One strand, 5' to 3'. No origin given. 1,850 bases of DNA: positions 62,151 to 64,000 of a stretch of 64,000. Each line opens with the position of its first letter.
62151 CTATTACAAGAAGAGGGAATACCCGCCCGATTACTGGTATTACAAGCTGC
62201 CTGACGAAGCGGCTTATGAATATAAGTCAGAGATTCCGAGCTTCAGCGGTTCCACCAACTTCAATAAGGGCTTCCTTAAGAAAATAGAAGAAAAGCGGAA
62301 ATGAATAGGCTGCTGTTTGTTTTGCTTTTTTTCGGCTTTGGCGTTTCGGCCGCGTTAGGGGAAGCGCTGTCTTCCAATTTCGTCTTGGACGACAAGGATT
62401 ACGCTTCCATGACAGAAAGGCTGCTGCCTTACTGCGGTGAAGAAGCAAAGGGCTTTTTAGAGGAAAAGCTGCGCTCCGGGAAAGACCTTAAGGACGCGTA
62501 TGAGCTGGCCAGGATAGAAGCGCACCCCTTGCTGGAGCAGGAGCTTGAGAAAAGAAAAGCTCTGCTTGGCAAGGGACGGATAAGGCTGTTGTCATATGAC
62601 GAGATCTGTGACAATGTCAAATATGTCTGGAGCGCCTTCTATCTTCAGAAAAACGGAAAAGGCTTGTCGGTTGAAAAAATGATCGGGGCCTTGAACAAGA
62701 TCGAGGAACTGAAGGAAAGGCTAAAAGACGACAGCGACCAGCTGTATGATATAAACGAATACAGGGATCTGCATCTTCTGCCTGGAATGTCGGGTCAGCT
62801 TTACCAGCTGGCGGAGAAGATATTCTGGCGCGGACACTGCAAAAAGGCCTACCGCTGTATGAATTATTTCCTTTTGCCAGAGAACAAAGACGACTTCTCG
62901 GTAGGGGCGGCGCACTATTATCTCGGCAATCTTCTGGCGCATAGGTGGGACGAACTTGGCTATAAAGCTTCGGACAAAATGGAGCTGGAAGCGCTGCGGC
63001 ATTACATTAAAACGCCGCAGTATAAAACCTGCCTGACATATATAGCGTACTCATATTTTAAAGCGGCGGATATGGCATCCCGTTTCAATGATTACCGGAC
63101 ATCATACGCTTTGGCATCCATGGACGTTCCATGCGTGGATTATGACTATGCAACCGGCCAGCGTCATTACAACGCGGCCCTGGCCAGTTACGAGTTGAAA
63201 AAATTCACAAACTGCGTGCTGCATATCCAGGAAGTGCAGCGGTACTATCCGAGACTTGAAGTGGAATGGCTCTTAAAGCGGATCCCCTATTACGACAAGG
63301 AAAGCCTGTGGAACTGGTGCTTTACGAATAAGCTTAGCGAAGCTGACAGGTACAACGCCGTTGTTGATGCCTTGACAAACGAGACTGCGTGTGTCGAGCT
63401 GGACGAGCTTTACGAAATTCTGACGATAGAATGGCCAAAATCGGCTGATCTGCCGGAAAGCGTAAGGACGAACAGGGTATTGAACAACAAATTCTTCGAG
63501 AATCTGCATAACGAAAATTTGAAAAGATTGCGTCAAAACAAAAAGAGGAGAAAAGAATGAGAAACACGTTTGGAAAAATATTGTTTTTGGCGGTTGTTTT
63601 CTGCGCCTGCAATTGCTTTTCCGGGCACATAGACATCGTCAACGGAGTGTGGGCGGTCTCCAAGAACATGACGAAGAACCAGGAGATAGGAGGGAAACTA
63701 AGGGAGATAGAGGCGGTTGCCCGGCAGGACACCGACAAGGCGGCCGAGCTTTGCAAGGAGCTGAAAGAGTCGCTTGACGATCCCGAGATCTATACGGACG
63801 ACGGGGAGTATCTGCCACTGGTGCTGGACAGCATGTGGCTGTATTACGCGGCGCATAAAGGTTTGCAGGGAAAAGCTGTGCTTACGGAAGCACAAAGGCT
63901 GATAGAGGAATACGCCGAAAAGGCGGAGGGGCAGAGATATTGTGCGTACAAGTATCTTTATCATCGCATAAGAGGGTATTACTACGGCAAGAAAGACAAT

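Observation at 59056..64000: Third cassette copy (B3-C3-D3-D4) running off the window, with shuffled gene order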

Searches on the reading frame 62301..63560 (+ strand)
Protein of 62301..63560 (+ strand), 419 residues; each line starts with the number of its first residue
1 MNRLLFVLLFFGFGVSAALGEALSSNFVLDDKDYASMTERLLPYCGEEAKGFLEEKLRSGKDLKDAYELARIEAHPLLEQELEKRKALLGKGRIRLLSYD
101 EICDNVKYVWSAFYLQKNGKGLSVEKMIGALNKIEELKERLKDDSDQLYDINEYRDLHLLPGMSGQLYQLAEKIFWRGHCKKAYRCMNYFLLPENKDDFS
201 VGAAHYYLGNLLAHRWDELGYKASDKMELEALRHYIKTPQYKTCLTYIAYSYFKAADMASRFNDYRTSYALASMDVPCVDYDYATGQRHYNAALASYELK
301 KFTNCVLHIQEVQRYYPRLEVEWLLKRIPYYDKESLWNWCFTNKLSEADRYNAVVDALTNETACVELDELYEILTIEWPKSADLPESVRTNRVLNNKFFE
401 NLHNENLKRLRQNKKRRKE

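Call 8: search_protein_families(library=pfam, proteins=[window:62301-63560:+], max_evalue=1)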
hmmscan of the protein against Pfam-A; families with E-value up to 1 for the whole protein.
window:62301-63560:+ (419 aa): 2 families
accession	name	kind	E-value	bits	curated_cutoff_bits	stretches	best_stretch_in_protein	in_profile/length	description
PF11213.13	DUF3006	-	0.12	13.1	32.3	1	353-418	1-64/67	Protein of unknown function (DUF3006)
PF06635.17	T3SS_SCTL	-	0.18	11.7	23.3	1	217-266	105-153/206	Type 3 secretion system stator protein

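Call 9: search_protein_families(library=ncbifam, proteins=[window:62301-63560:+], max_evalue=1)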
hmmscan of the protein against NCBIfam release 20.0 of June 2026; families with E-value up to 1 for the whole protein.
window:62301-63560:+ (419 aa): 0 families

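Call 11: find_encoding_contigs(protein=window:62301-63560:+, flank=10000, max_places=6)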
Protein window:62301-63560:+ (419 aa): 15 contigs read that carry it; 6 places shown.
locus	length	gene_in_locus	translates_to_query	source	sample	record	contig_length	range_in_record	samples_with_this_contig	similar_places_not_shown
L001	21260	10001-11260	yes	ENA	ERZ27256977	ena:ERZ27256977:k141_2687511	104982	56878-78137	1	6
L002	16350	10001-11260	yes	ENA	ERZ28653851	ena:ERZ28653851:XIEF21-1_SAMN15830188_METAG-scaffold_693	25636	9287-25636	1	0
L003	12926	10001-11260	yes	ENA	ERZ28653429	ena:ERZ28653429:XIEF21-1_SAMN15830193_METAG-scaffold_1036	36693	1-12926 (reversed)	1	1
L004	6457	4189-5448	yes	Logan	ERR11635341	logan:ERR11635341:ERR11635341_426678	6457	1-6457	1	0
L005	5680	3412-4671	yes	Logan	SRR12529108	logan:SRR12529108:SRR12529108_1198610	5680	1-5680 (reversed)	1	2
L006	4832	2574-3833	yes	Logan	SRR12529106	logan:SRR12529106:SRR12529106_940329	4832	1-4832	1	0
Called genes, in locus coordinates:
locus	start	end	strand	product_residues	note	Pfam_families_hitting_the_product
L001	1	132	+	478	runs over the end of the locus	-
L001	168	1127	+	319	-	-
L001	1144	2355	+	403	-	PF07581:Glug (faint)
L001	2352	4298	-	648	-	PF22842:Pel9A-like_beta_helix (weak), PF21258:Glyco_hydro_120_ins, PF13229:Beta_helix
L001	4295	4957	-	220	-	-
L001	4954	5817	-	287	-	PF02569:Pantoate_ligase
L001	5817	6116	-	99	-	PF08899:DUF1844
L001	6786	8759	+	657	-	-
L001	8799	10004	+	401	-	-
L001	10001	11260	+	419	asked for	-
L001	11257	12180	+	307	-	-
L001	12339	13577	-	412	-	PF13402:Peptidase_M60 (weak)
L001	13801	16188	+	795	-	PF03030:H_PPase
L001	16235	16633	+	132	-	PF02699:YajC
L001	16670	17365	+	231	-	-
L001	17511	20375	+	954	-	PF21760:SecD_1st, PF22599:SecDF_P1_head, PF00873:ACR_tran (faint), PF02355:SecD_SecF_C, PF03176:MMPL (weak), PF02355:SecD_SecF_C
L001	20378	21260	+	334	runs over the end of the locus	PF01073:3Beta_HSD, PF01370:Epimerase, PF02719:Polysacc_synt_2, PF04321:RmlD_sub_bind, PF07993:NAD_binding_4 (weak), PF16363:GDP_Man_Dehyd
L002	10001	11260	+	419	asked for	-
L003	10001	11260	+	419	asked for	-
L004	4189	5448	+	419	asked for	-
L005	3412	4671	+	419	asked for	-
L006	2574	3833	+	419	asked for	-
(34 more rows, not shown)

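Call 44: search_solved_structures(query=A3, max_evalue=5)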
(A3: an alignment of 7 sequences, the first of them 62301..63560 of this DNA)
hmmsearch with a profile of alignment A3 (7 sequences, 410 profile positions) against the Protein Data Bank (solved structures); distinct sequences matched with E-value up to 5: 0.
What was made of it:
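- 62301..63560 (+): D3: exported 419-aa helical protein, homologous to the C-terminal half of D1. No family or PDB match (calls 8, 44).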

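Call 45: search_solved_structures(query=A4, max_evalue=5)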
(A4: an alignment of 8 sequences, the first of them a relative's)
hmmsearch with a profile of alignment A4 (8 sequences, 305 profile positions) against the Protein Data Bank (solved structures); distinct sequences matched with E-value up to 5: 13.
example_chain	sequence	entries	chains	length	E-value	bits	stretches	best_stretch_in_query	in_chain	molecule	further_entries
7obi_A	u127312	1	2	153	0.002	20.6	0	139-179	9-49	CTPR-rv4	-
9k4q_A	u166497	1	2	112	0.0094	18.4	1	45-125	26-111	C2-Zn1-HEHE-2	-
6vl6_A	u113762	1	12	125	0.032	16.6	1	136-179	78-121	T33_dn2A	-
7wzb_B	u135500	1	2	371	0.035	16.5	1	138-214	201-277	Lipopolysaccharide assembly protein B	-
6vfh_A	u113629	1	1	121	0.04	16.3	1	136-179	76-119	T33_dn10A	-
4zlh_A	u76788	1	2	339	0.11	14.9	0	139-215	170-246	Lipopolysaccharide assembly protein B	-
1ys4_A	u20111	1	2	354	1.2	11.5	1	203-243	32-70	Aspartate-semialdehyde dehydrogenase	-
5cwk_A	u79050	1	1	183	1.3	11.4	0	41-119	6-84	Designed helical repeat protein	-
6vfj_B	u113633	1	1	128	2.3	10.5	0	136-176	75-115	I53_dn5B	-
1na3_A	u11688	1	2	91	2.4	10.5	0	136-174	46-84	designed protein CTPR2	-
3kd7_A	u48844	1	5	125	2.9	10.2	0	136-169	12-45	CTPR390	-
6vfi_B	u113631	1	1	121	3.4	10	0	136-172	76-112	O43_dn18B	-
6vfk_A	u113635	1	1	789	4.4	9.6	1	136-179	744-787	BG505-SOSIP-T33_dn10A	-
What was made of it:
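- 63557..64000 (+): D4 (partial in the window; 307 aa in full, ending at window-equivalent 64480): exported TPR-like protein, homologous to D2 and to the N-terminal half of D1. Weak TPR hits to PDB chains (call 45).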

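Call 60: search_protein_families(library=padloc, proteins=[window:62301-63560:+, L001:11257-12180:+], max_evalue=0.1)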
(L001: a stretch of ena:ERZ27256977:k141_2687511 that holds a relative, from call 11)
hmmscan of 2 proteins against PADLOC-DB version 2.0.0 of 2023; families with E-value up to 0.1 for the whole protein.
window:62301-63560:+ (419 aa): 0 families

L001:11257-12180:+ (307 aa): 1 family
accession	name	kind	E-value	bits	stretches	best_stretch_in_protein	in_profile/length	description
PDLC01043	CorA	-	0.028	11.1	1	116-161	43-74/457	CorA-like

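Call 61: search_protein_families(library=phrogs, proteins=[window:62301-63560:+, L001:11257-12180:+], max_evalue=0.1)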
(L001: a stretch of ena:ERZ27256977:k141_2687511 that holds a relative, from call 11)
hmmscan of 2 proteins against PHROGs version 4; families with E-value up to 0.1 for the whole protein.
window:62301-63560:+ (419 aa): 0 families

L001:11257-12180:+ (307 aa): 1 family
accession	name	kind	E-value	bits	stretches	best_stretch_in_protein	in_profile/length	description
phrog_6439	-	unknown function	0.08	14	0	112-149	42-78/82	-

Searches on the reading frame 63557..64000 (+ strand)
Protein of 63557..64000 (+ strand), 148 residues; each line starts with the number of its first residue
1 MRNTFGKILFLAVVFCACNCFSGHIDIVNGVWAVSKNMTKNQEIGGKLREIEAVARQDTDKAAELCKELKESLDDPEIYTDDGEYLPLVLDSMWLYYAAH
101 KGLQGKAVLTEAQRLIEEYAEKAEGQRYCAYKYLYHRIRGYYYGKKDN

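Call 8: search_protein_families(library=pfam, proteins=[window:63557-64000:+], max_evalue=1)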
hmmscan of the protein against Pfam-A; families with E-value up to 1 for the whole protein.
window:63557-64000:+ (148 aa): 1 family
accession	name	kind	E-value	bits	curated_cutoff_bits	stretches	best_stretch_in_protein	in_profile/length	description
PF03271.22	EB1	-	0.36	11.6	27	1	46-71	10-37/41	EB1-like C-terminal motif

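Call 9: search_protein_families(library=ncbifam, proteins=[window:63557-64000:+], max_evalue=1)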
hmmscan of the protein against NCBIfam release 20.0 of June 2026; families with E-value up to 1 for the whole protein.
window:63557-64000:+ (148 aa): 0 families
